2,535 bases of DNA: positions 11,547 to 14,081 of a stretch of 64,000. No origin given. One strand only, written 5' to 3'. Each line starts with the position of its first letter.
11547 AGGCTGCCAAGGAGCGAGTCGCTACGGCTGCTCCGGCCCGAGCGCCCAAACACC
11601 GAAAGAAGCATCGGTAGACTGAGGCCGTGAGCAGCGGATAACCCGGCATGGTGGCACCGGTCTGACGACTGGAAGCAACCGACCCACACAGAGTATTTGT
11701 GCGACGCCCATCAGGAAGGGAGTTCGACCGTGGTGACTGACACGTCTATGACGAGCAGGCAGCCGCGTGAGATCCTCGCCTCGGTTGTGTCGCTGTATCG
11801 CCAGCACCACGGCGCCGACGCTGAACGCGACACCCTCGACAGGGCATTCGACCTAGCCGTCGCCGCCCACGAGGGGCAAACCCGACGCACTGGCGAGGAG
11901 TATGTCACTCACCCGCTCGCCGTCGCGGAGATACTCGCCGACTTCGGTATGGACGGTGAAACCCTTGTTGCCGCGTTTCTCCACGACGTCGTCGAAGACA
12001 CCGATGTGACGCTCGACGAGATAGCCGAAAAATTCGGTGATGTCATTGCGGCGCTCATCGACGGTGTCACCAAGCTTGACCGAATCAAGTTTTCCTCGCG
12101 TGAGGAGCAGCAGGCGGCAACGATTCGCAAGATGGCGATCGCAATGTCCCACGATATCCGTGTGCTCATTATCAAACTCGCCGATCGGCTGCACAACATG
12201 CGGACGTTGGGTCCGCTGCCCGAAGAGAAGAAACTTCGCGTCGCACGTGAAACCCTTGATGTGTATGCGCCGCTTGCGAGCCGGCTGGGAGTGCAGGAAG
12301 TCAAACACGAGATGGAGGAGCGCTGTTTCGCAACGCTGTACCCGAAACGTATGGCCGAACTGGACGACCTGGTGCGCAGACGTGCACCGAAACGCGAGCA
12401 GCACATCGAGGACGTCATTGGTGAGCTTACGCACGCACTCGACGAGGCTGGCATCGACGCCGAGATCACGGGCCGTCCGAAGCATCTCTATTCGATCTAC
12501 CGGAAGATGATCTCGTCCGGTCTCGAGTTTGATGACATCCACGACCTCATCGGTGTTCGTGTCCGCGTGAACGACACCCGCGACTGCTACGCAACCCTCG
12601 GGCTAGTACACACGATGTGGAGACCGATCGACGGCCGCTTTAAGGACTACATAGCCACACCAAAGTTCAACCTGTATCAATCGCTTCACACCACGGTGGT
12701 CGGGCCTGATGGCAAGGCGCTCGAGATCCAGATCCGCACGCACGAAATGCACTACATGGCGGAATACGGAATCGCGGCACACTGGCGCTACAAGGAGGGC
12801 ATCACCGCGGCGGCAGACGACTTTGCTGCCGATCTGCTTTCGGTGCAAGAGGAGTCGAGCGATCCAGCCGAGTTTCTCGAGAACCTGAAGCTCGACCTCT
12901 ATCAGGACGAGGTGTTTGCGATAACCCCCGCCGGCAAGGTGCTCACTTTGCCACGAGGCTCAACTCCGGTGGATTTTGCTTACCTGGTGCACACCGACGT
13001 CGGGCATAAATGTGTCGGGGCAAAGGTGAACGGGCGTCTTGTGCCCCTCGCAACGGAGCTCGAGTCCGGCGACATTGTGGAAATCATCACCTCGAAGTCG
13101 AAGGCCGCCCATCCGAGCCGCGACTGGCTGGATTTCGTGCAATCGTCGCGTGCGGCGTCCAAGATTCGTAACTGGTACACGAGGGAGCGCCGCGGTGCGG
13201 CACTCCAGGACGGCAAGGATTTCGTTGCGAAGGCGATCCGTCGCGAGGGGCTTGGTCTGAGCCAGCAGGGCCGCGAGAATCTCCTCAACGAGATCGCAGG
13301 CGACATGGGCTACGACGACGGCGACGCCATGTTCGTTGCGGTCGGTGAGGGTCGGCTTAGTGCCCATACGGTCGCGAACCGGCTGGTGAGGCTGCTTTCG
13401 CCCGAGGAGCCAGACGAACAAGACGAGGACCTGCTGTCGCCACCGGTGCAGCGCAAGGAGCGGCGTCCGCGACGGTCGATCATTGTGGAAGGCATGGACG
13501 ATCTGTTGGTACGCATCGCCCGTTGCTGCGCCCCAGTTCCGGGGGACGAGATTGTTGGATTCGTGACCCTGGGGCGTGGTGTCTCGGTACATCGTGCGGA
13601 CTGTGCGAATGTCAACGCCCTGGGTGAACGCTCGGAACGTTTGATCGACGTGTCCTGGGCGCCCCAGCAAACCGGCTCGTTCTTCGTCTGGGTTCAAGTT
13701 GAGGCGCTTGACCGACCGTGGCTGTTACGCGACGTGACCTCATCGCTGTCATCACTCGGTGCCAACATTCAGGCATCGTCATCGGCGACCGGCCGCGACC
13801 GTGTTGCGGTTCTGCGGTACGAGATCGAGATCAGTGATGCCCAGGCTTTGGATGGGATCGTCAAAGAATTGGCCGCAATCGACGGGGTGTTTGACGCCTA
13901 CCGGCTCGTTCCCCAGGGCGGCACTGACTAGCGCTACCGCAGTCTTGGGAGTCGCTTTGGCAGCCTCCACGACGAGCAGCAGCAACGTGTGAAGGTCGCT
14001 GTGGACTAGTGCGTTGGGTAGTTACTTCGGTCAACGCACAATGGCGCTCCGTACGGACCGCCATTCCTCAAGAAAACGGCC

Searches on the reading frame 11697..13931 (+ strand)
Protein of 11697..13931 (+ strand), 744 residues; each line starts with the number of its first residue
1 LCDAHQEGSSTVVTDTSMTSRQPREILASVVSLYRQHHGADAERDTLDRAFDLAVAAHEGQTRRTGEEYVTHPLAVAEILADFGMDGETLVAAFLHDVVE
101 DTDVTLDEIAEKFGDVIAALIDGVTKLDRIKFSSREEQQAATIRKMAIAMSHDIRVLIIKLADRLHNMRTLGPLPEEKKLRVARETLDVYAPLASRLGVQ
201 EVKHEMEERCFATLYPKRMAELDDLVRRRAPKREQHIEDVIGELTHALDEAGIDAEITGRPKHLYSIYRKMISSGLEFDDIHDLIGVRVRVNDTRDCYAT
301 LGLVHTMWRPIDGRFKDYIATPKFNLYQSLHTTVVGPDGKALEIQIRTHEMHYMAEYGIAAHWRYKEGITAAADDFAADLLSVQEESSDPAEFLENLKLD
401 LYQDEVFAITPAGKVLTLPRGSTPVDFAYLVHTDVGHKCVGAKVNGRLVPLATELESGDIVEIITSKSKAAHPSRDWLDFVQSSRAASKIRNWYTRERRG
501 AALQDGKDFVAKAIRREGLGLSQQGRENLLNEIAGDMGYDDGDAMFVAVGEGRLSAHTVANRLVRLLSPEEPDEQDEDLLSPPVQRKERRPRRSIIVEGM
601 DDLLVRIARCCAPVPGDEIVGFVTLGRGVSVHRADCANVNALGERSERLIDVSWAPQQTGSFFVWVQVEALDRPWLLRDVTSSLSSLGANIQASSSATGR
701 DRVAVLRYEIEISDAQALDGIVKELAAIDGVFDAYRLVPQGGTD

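Call 64: search_protein_families(library=pfam, proteins=[window:11697-13931:+], max_evalue=0.00001)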
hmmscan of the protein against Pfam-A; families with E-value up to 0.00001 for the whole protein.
window:11697-13931:+ (744 aa): 6 families
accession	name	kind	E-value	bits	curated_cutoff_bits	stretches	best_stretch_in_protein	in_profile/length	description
PF13328.12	HD_4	-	2.1e-51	174.2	27.2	1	50-199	1-155/156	HD domain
PF04607.23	RelA_SpoT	-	8.4e-43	145.7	27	1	259-368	1-111/113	Region found in RelA / SpoT proteins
PF02824.27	TGS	-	1.1e-23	83.5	22.2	1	407-465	2-60/60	TGS domain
PF13291.12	ACT_4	-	2.1e-13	51.2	27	1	660-736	3-80/80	ACT domain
PF01966.28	HD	-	5.9e-11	43.1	22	1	69-168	1-116/116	HD domain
PF19296.4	RelA_AH_RIS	-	8.6e-10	39.4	23.8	1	484-648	7-184/185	RelA/SpoT, AH and RIS domains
